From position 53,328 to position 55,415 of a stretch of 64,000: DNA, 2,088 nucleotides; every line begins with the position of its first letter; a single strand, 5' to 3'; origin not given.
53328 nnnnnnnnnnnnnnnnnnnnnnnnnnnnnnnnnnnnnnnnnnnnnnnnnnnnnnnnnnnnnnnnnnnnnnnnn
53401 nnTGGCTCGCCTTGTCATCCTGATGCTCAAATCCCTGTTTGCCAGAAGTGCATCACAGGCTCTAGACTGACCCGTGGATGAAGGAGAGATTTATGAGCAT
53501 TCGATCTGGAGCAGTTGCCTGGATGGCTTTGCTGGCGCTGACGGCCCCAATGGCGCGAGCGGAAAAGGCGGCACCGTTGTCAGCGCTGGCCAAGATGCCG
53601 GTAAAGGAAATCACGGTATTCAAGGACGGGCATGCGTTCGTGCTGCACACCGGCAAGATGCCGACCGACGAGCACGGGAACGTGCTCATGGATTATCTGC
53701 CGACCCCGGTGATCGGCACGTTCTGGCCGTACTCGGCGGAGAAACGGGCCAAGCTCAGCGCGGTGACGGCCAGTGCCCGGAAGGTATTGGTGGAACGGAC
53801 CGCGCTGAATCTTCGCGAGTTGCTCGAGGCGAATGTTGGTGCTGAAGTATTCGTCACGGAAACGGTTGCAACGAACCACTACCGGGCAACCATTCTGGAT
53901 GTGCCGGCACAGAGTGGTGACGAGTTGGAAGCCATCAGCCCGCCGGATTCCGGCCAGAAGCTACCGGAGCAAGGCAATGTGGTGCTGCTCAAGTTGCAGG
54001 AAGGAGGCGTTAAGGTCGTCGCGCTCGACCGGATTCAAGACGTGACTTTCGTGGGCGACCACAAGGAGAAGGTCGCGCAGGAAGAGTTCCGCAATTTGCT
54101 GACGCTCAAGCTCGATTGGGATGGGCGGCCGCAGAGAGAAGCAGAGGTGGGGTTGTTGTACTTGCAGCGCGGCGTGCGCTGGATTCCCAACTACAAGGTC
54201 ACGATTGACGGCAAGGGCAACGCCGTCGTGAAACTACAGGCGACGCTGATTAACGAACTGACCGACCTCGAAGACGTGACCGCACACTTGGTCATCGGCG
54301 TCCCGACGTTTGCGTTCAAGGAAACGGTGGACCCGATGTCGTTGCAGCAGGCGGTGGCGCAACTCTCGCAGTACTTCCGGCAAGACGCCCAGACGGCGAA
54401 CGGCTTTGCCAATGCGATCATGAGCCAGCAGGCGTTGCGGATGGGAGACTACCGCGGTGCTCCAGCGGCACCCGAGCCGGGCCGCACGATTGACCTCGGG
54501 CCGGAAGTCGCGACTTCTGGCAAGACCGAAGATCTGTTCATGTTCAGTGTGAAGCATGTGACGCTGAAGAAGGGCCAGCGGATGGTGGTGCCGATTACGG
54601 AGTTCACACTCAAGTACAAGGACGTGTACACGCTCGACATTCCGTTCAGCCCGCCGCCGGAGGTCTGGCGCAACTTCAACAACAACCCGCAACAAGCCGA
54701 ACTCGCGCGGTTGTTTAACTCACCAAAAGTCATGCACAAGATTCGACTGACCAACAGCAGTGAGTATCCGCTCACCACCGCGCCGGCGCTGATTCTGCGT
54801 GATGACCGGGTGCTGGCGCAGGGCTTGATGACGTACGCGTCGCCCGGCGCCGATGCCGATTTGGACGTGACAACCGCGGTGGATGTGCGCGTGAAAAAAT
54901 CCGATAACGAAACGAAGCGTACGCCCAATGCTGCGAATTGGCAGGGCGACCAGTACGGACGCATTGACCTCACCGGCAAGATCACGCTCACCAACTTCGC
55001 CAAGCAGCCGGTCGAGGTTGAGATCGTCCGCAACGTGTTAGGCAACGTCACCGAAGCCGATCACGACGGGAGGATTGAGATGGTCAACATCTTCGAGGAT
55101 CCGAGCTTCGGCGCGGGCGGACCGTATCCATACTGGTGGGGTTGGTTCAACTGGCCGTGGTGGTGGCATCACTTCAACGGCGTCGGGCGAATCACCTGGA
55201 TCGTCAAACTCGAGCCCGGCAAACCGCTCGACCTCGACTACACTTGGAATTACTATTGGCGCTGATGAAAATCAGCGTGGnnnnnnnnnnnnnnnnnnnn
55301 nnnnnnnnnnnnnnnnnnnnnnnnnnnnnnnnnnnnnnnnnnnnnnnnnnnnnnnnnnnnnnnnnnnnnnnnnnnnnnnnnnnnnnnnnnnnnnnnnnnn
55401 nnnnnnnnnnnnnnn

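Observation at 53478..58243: Tandem array of three secreted DUF4139/DUF4140-like paralogs, with a fourth copy at 13293-14726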

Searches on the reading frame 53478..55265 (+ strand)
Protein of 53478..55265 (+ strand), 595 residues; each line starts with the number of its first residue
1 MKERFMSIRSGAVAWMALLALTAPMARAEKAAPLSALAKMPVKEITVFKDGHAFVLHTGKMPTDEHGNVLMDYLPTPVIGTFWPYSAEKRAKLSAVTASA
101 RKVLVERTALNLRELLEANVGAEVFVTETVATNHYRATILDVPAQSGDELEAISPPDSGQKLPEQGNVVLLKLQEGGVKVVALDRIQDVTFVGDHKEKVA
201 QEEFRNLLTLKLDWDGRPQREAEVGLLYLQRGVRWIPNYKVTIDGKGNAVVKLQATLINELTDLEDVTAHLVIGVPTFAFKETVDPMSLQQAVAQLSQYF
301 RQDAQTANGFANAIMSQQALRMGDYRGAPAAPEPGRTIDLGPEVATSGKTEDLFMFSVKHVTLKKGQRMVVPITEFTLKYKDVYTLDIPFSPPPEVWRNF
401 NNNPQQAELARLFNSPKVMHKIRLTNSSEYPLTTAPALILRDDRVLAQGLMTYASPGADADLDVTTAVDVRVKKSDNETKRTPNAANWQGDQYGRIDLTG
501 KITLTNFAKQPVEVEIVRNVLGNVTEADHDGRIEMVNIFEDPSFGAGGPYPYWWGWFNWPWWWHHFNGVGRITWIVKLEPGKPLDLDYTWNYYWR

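Call 3: search_protein_families(library=pfam, proteins=[window:53478-55265:+], max_evalue=0.1)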
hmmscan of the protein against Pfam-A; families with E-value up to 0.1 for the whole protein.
window:53478-55265:+ (595 aa): 0 families

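Call 4: search_protein_families(library=ncbifam, proteins=[window:53478-55265:+], max_evalue=0.1)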
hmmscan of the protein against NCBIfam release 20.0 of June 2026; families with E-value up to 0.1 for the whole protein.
window:53478-55265:+ (595 aa): 1 family
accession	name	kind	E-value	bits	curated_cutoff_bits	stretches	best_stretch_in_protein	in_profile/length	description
TIGR02231.1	TIGR02231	subfamily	4e-05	22.5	112.6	0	186-250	157-221/524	mucoidy inhibitor MuiA family protein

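Call 8: find_homologous_proteins(query=window:53478-55265:+)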
Query window:53478-55265:+ (595 aa): 2198 proteins with E <= 0.001 among 8000 candidates; the best 120 are listed.
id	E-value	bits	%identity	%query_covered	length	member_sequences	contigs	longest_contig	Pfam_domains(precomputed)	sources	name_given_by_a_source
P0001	0.0e+0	1359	100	99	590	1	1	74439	-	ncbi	-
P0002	0.0e+0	1186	88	99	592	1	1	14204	-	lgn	-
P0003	0.0e+0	1171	85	100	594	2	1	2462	-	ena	-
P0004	0.0e+0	1154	84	99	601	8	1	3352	-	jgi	jgi:hypothetical protein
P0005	0.0e+0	1143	83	99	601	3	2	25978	-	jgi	jgi:hypothetical protein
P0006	0.0e+0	1142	84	99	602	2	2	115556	-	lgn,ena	-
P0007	0.0e+0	1140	85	97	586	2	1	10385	-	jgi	jgi:hypothetical protein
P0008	0.0e+0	1140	86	97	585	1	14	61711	-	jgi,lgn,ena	-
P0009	0.0e+0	1127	85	95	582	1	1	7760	-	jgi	jgi:hypothetical protein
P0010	0.0e+0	1126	83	99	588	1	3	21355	-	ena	-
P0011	0.0e+0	1125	85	97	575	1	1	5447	-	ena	-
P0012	0.0e+0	1119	83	98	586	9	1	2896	-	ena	-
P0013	0.0e+0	1114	83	98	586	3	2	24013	-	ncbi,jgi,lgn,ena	ncbi:MAG: hypothetical protein WCG79_12590 [Verrucomicrobiota bacterium]|jgi:hypothetical protein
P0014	0.0e+0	1110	82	98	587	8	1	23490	-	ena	-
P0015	0.0e+0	1109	82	97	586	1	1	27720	-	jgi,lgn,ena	-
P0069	3.7e-263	892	65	99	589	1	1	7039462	-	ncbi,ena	-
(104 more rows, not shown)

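Call 11: find_encoding_contigs(protein=P0069, flank=8000, max_places=2)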
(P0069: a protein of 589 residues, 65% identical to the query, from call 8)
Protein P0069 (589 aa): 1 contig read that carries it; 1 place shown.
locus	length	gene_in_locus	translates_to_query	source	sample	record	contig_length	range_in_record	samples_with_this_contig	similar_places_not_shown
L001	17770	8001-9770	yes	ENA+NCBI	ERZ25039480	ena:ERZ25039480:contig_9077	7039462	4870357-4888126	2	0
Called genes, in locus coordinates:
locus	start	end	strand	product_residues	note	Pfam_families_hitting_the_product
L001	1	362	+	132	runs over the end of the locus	PF22478:DUF6982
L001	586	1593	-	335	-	-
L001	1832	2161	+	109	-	-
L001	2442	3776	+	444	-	PF16656:Pur_ac_phosph_N, PF00149:Metallophos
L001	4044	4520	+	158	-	PF00583:Acetyltransf_1, PF13527:Acetyltransf_9 (weak), PF13673:Acetyltransf_10 (weak), PF13508:Acetyltransf_7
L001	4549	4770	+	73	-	-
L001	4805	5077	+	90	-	PF11746:DUF3303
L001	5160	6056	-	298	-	PF12704:MacB_PCD, PF02687:FtsX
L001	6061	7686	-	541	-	PF12704:MacB_PCD, PF02687:FtsX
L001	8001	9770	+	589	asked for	-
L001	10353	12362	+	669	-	PF07715:Plug, PF00593:TonB_dep_Rec_b-barrel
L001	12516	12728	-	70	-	-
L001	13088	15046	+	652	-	PF02687:FtsX, PF12704:MacB_PCD, PF02687:FtsX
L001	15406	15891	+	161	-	-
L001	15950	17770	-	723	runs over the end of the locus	PF19313:DUF5916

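Call 12: find_encoding_contigs(protein=P0006, flank=8000, max_places=2)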
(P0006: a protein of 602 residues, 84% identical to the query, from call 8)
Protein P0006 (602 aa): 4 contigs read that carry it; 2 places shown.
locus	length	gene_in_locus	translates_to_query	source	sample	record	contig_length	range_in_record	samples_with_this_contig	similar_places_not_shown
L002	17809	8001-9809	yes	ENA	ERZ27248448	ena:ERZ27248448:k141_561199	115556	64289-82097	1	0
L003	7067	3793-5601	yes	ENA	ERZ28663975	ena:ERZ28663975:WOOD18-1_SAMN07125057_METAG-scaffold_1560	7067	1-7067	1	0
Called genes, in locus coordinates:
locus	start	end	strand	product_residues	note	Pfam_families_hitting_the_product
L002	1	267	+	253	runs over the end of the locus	-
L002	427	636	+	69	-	-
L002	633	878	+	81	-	-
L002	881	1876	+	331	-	-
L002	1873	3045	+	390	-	PF13481:AAA_25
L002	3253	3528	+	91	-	-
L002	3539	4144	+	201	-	PF03592:Terminase_2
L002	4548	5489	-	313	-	PF24624:Int_N, PF00589:Phage_integrase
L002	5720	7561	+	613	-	-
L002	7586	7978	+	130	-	-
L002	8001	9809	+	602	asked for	-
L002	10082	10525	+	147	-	-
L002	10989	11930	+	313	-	PF00768:Peptidase_S11, PF13354:Beta-lactamase2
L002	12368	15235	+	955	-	PF09286:Pro-kuma_activ, PF19190:BACON_2 (weak)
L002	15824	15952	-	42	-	-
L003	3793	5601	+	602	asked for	-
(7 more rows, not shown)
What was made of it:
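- One homologue lies beside an integrase and a terminase-like gene (call 12).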

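Call 30: find_encoding_contigs(protein=P0008, flank=8000, max_places=2)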
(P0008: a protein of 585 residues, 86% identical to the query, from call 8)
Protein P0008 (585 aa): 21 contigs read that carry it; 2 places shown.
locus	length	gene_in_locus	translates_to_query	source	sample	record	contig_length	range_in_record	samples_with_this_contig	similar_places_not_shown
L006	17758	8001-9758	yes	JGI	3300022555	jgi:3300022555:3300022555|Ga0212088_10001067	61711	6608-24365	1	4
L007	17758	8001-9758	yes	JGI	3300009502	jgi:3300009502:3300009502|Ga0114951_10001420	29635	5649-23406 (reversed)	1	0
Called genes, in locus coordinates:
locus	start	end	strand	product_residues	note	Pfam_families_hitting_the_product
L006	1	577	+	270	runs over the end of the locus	PF20803:PaaX_M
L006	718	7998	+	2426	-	-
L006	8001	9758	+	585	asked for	-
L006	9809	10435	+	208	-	PF13521:AAA_28, PF02223:Thymidylate_kin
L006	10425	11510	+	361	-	PF13177:DNA_pol3_delta2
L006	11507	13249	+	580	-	PF04932:Wzy_C, PF13432:TPR_16 (faint)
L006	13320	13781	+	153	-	PF00364:Biotin_lipoyl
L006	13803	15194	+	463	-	PF00289:Biotin_carb_N, PF02786:CPSase_L_D2, PF02222:ATP-grasp, PF07478:Dala_Dala_lig_C, PF02785:Biotin_carb_C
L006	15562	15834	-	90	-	-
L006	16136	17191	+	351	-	PF04909:Amidohydro_2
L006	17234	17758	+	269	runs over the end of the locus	PF01791:DeoC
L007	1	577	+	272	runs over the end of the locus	PF20803:PaaX_M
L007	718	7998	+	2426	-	-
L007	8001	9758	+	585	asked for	-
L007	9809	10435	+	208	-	PF13521:AAA_28, PF02223:Thymidylate_kin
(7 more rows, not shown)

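Call 31: find_encoding_contigs(protein=P0013, flank=8000, max_places=2)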
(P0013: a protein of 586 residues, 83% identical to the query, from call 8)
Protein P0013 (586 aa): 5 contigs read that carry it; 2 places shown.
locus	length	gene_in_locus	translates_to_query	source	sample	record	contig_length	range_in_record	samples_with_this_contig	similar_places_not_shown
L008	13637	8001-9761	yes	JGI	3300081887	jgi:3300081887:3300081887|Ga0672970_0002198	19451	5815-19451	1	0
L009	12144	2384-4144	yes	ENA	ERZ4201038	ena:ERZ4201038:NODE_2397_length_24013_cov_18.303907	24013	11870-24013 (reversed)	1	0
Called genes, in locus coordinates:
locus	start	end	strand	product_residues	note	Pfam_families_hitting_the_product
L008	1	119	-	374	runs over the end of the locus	PF00294:PfkB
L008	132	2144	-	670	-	-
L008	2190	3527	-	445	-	-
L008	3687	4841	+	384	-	PF13598:DUF4139 (weak)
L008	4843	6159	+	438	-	PF13598:DUF4139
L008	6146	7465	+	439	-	PF13598:DUF4139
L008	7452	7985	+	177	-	PF13428:TPR_14 (faint), PF13174:TPR_6 (faint), PF13424:TPR_12 (faint), PF07719:TPR_2 (faint), PF13432:TPR_16 (weak)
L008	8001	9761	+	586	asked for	-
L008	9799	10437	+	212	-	PF02223:Thymidylate_kin, PF13521:AAA_28 (weak)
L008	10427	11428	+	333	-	PF13177:DNA_pol3_delta2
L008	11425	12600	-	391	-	PF00528:BPD_transp_1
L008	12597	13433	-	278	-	PF12849:PBP_like_2, PF13531:SBP_bac_11 (weak), PF12727:PBP_like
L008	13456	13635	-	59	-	?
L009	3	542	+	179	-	?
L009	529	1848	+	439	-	PF13598:DUF4139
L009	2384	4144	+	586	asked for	-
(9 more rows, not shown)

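Call 32: predict_structure(alignment_id=A2)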
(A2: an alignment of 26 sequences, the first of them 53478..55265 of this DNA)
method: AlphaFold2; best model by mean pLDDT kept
length: 595 residues; sequences in the alignment: 26
mean_pLDDT: 74.7   pTM: 0.55
mean pLDDT of the five models: 74.7, 74.4, 72.8, 72.5, 66.4
residues with pLDDT >= 90: 97; 70-90: 313; 50-70: 104; < 50: 81
segments of 3 or more residues with pLDDT < 50: 1-6, 283-349, 545-548
pLDDT, mean of each block of 10 residues (from residue 1): 49 69 56 63 85 84 84 62 78 77 78 87 88 86 77 67 80 88 89 86 78 86 83 87 91 91 88 63 47 37 42 42 33 31 42 81 90 91 79 60 61 74 88 88 87 84 83 87 87 89 90 87 87 75 50 58 73 90 93 83
secondary structure, 60 per line:
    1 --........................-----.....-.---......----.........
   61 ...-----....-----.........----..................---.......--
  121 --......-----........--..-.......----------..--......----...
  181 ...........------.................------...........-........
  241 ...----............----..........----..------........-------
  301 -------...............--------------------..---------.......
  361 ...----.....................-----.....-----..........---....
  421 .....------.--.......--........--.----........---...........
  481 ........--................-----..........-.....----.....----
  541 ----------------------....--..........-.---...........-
elements in order: H3-26 E42-47 E52-63 E69-72 E78-86 E91-108 H112-118 E123-128 E134-141 H147-153 E168-173 E178-182 E186-191 E198-214 E221-231 E233-243 E248-259 E264-273 H286-293 H308-322 E354-363 E368-388 H394-398 H404-413 E417-425 E435-441 E444-451 E459-466 E470-488 E491-506 E512-521 E523-527 E532-536 H563-566 E569-578 E584-594

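Call 37: find_related_loci(query=A2, collection=genome_contigs, flank=10000)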
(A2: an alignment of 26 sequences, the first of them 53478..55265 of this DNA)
Query A2 (595 aa) in genome_contigs; peptide patterns used: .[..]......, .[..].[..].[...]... (x = any residue, [..] = any of these).
543 stretches matched a pattern; 519 encode a relative of the query (tblastn E <= 1e-3); the best 80 are kept; 80 distinct loci.
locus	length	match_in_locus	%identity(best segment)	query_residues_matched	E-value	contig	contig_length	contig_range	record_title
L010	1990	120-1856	83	15-595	0e+0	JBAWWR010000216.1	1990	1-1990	MAG: Verrucomicrobiota bacterium isolate ELA042 MAG042_216, whole genome shotgun sequence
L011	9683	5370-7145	80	6-595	0e+0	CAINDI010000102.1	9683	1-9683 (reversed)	MAG: uncultured Verrucomicrobia bacterium isolate Kiruna2_bin-0915 genome assembly, contig: bin-0915:102/177, whole geno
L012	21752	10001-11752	72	18-595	0e+0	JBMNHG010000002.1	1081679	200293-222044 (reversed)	MAG: Kiritimatiellia bacterium isolate SBF912LR0HQ0163 contig_24877, whole genome shotgun sequence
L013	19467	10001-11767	71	12-594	0e+0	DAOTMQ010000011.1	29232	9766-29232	MAG TPA_asm: Kiritimatiellia bacterium isolate AMR_MDS_2917 NODE_1884_length_29232_cov_9.180964, whole genome shotgun se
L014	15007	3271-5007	69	19-595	0e+0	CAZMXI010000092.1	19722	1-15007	MAG TPA_asm: uncultured Tepidisphaeraceae bacterium isolate SRP192927_co7_621 genome assembly, contig: NODE_4914_length_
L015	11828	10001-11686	74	28-595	0e+0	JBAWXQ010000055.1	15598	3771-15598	MAG: bacterium isolate ELA067 MAG067_55, whole genome shotgun sequence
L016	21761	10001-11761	67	9-595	0e+0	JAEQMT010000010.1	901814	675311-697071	MAG: Desulfofustis sp. PB-SRB1 isolate PB-SRB1-LS01-2011a unitig_0_otuB, whole genome shotgun sequence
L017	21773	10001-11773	68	4-595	0e+0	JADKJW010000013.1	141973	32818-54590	MAG: Ignavibacteria bacterium isolate Vibo_18-Q3-R45-57_BATAC.435 tig00007548-10-1416380, whole genome shotgun sequence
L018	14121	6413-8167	68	13-595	0e+0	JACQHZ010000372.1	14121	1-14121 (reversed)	MAG: Verrucomicrobia bacterium isolate NC_groundwater_1112_Ag_S2p5_58_80 S_2p5_S6_coassembly_k141_3708316, whole genome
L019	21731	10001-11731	64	19-595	0e+0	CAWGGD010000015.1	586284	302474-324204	MAG: uncultured Verrucomicrobiae bacterium isolate MFD02979.bin.4.344 genome assembly, contig: contig_18141, whole genom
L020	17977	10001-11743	63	13-595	0e+0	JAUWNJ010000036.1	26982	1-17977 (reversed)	MAG: Planctomycetales bacterium isolate CSMAG_2421 CSMAG_2421_k141_373486_length_26982_cov_39.9513, whole genome shotgun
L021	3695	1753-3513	63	9-595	0e+0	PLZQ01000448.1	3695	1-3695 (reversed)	MAG: Limisphaerales bacterium isolate palsa_1440 73.20120700_P3D.123_contig_242063, whole genome shotgun sequence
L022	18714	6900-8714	61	2-595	0e+0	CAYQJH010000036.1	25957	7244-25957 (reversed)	MAG TPA_asm: uncultured Planctomycetaceae bacterium isolate binchicken_co87_116 genome assembly, contig: NODE_2558_lengt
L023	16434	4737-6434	65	33-595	0e+0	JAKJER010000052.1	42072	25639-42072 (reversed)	MAG: Planctomycetota bacterium isolate UR.bin180 UR_contig_1881, whole genome shotgun sequence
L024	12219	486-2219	64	20-595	0e+0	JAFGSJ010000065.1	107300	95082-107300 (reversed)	MAG: bacterium isolate Zod_Metabat.886 k87_2949470, whole genome shotgun sequence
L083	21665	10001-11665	59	36-595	0e+0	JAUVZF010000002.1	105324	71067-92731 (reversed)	MAG: Planctomycetota bacterium isolate CSMAG_1261 CSMAG_1261_k141_179472_length_105324_cov_16.0000, whole genome shotgun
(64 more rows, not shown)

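Call 42: search_solved_structures(query=A2, max_evalue=1)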
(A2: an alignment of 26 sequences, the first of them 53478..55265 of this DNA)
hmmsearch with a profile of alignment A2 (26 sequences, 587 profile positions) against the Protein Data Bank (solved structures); distinct sequences matched with E-value up to 1: 1.
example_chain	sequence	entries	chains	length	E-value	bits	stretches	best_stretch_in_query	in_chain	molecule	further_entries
4ix7_A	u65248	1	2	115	0.68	11.5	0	178-210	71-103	RE55538p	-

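Call 44: fold_search(model_id=the predicted structure, library=pdb)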
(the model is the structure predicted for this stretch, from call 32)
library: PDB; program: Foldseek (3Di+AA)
matches with E <= 10: 608; with E <= 0.001: 2
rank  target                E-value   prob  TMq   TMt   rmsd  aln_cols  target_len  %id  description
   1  9ub7_E                8.8e-04  0.57  0.11  0.11  25.5       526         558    8  Structure of glycosylphosphatidylinositol transamidase,state 1 (released 2026-04-08)
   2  6c26_1                9.8e-04  0.38  0.11  0.15  28.3       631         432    6  The Cryo-EM structure of a eukaryotic oligosaccharyl transferase complex (released 2018-01-31)
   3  6ezn_A                1.1e-03  0.69  0.14  0.19  27.1       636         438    8  Cryo-EM structure of the yeast oligosaccharyltransferase (OST) complex (released 2018-01-17)
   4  8b6l_O                1.5e-03  0.41  0.12  0.12  27.6       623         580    8  Subtomogram average of the human Sec61-TRAP-OSTA-translocon (released 2022-12-07)
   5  8pn9_E                3.1e-03  0.20  0.11  0.11  30.3       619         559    9  Structure of human oligosaccharyltransferase OST-A complex bound to NGI-1 (released 2024-05-08)
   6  4rtd                  3.4e-03  0.23  0.10  0.06  25.4       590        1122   10  Escherichia coli alpha-2-macroglobulin activated by porcine elastase (released 2015-07-15)
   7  8wa2_A                5.6e-03  0.33  0.14  0.06  23.7       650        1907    8  cryo-EM structure of native mastigonemes isolated from Chlamydomonas reinhardtii at 3.0 angstrom resolution (released 2024-04-10)
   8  9nav_A                6.9e-03  0.11  0.09  0.09  26.0       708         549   10  CryoEM structure of human astrovirus 1 spike in complex with human neonatal Fc receptor (released 2026-02-18)
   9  6s7o_E                7.6e-03  0.25  0.12  0.13  26.2       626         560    8  Cryo-EM structure of human oligosaccharyltransferase complex OST-A (released 2019-12-18)
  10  3zmn_A                9.7e-03  0.10  0.06  0.11  21.0       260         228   13  VP17, a capsid protein of bacteriophage P23-77 (released 2013-05-15)
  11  6avq_A                1.1e-02  0.20  0.11  0.08  23.8       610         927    9  The Therapeutic Antibody LM609 Selectively Inhibits Ligand Binding to Human alpha-V beta-3 Integrin via Steric Hindran (released 2017-11-01)
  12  6avr_A                1.1e-02  0.18  0.11  0.08  23.9       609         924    9  Human alpha-V beta-3 Integrin (intermediate conformation) in complex with the therapeutic antibody LM609 (released 2017-11-01)
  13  6avu_A                1.2e-02  0.16  0.11  0.08  25.8       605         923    9  Human alpha-V beta-3 Integrin (open conformation) in complex with the therapeutic antibody LM609 (released 2017-11-01)
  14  8wa2_C                1.3e-02  0.25  0.15  0.07  23.3       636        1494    7  cryo-EM structure of native mastigonemes isolated from Chlamydomonas reinhardtii at 3.0 angstrom resolution (released 2024-04-10)
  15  1yi9                  1.5e-02  0.07  0.05  0.08  25.2       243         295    9  Crystal Structure Analysis of the oxidized form of the M314I mutant of Peptidylglycine alpha-Hydroxylating Monooxygenase (released 2005-11-15)
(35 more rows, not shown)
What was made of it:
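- Tried and rejected: A Tudor/SH3-like sub-domain matched locally (call 44).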
